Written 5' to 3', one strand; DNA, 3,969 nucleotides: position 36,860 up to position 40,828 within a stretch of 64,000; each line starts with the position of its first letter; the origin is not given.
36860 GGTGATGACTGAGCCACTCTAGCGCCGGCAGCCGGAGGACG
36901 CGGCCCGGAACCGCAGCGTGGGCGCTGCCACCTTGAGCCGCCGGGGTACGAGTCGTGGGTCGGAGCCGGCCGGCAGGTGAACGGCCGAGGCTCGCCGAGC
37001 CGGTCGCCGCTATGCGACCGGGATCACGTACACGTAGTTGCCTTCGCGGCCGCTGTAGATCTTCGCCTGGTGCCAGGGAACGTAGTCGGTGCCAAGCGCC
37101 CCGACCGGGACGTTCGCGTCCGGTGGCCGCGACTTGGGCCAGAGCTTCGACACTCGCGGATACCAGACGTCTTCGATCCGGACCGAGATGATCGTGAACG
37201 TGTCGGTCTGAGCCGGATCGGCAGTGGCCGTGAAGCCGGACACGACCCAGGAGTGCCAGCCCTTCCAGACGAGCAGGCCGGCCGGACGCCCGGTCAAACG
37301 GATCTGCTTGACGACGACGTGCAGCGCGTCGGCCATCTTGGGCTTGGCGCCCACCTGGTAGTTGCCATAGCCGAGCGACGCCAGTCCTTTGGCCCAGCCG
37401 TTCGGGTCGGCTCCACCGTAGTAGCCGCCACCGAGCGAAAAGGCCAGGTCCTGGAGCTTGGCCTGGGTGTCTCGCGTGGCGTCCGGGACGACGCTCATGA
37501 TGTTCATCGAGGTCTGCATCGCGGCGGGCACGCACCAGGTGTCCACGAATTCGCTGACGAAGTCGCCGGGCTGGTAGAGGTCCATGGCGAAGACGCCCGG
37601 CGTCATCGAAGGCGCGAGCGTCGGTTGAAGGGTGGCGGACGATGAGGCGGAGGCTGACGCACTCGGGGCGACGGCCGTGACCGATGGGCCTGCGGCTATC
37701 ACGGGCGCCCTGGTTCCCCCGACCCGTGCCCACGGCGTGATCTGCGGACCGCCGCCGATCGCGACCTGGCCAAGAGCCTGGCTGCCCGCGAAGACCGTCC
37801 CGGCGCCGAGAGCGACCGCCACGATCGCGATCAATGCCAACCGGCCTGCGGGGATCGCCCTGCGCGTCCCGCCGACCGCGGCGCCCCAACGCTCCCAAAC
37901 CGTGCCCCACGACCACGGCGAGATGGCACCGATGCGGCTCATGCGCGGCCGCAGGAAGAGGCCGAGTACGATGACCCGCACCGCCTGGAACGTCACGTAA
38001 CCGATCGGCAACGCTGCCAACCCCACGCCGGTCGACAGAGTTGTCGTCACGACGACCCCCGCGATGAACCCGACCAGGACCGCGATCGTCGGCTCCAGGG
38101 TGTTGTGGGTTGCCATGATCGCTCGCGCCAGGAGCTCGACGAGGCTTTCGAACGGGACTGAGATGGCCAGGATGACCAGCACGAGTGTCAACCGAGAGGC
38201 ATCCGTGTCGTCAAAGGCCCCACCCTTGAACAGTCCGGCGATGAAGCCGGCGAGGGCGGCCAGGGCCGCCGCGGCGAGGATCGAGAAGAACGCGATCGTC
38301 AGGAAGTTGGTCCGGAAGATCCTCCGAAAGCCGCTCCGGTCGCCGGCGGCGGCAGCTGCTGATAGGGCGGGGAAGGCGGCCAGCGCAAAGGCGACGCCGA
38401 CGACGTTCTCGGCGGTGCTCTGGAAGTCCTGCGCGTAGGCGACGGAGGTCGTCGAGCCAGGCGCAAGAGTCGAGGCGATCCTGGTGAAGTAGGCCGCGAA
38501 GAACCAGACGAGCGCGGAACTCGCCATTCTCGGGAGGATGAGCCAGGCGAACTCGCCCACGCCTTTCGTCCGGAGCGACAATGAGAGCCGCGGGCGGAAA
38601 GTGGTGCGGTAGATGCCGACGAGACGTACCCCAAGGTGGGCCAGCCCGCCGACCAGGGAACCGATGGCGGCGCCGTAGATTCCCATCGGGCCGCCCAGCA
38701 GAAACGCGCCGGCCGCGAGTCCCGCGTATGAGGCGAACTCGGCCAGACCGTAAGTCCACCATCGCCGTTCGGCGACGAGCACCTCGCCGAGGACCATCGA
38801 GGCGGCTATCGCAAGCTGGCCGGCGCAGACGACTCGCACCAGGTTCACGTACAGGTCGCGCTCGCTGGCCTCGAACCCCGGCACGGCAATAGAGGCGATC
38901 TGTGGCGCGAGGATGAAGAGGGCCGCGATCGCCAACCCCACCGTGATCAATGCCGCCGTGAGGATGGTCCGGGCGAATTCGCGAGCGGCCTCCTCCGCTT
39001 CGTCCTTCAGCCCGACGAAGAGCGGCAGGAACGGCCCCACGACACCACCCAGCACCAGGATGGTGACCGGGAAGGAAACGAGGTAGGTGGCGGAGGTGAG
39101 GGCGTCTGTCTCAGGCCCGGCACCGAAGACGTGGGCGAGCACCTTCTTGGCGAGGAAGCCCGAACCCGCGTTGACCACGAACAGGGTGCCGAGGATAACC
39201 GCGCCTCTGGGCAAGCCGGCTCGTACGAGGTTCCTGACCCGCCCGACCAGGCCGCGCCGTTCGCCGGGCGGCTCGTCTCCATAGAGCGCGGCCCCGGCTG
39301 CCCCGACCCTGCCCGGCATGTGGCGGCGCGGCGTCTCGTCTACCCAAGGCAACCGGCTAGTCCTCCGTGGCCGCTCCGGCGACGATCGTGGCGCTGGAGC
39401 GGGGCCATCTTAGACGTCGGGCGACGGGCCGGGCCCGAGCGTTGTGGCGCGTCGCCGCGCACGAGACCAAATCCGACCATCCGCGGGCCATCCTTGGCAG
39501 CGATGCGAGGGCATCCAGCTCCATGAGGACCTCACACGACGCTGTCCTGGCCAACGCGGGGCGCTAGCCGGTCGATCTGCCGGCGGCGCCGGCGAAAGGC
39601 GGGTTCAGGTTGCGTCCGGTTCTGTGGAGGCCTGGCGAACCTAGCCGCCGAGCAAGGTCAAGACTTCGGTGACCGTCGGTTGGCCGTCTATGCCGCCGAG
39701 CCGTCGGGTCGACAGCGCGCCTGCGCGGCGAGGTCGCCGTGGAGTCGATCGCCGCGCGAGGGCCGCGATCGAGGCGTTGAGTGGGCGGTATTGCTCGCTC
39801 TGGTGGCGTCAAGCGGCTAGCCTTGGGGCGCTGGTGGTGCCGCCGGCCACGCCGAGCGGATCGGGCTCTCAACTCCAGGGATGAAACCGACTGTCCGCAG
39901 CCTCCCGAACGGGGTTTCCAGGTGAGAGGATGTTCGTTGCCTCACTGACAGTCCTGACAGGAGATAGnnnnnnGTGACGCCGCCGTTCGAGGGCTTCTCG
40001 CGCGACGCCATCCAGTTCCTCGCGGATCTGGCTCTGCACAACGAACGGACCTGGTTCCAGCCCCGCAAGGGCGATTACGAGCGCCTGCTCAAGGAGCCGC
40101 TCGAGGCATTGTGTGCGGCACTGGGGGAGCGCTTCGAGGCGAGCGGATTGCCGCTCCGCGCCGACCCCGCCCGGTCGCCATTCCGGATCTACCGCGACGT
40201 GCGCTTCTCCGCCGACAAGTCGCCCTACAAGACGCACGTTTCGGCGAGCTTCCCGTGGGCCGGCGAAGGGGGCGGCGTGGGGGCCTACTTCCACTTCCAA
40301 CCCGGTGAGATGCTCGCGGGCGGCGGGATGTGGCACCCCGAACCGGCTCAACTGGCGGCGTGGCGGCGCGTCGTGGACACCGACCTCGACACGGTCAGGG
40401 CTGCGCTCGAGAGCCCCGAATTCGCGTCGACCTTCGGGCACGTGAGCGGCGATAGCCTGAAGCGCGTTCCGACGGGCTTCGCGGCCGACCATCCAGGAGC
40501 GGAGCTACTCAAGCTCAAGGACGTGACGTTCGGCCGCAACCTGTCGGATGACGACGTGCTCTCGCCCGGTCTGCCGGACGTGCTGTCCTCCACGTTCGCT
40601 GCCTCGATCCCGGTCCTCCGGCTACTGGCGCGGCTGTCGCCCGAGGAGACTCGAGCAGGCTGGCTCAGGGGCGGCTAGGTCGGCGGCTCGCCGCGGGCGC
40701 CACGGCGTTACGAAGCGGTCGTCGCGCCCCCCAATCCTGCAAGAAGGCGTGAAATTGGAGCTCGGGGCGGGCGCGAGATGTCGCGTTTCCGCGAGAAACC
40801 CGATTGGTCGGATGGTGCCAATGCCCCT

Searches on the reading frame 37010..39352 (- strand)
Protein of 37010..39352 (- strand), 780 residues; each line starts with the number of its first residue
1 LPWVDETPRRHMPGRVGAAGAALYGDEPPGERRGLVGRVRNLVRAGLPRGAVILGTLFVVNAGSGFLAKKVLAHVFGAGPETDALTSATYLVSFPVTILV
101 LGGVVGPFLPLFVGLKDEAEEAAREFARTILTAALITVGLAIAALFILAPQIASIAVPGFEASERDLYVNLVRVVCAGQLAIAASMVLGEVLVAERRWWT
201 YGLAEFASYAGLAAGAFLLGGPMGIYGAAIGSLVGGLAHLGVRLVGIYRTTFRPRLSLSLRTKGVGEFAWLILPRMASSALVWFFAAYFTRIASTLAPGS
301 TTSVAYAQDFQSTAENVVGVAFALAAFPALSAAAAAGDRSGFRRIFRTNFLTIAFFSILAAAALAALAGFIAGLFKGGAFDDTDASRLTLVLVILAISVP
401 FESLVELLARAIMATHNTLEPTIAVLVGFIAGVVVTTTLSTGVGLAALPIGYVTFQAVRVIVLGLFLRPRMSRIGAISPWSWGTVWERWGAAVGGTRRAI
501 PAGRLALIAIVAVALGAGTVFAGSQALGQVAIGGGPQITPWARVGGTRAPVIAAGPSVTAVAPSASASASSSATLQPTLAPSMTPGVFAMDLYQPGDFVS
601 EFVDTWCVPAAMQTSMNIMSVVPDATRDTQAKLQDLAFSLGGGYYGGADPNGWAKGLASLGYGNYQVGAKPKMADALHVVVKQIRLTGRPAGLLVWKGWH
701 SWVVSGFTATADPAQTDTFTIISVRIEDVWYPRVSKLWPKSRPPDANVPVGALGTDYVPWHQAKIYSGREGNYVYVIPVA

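Call 32: search_protein_families(library=pfam, proteins=[window:37010-39352:-], max_evalue=0.001)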
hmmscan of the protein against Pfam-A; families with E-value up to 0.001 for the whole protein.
window:37010-39352:- (780 aa): 1 family
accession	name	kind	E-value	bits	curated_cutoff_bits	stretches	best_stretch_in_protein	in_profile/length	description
PF03023.19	MurJ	-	5.9e-43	147.5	27.4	1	72-472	1-404/451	Lipid II flippase MurJ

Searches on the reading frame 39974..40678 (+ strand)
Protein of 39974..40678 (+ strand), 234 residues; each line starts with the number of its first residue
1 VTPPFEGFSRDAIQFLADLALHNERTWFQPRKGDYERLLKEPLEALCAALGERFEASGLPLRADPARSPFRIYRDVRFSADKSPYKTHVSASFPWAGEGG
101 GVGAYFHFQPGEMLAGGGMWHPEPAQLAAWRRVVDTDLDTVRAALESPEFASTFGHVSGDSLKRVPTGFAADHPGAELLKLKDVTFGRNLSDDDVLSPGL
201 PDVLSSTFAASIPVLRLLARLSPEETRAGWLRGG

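Call 32: search_protein_families(library=pfam, proteins=[window:39974-40678:+], max_evalue=0.001)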
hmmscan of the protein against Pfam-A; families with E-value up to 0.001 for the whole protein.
window:39974-40678:+ (234 aa): 1 family
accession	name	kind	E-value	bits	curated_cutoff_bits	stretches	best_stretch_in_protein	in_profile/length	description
PF09365.15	DUF2461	-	6e-59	199.9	22.8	1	12-214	2-205/208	Conserved hypothetical protein (DUF2461)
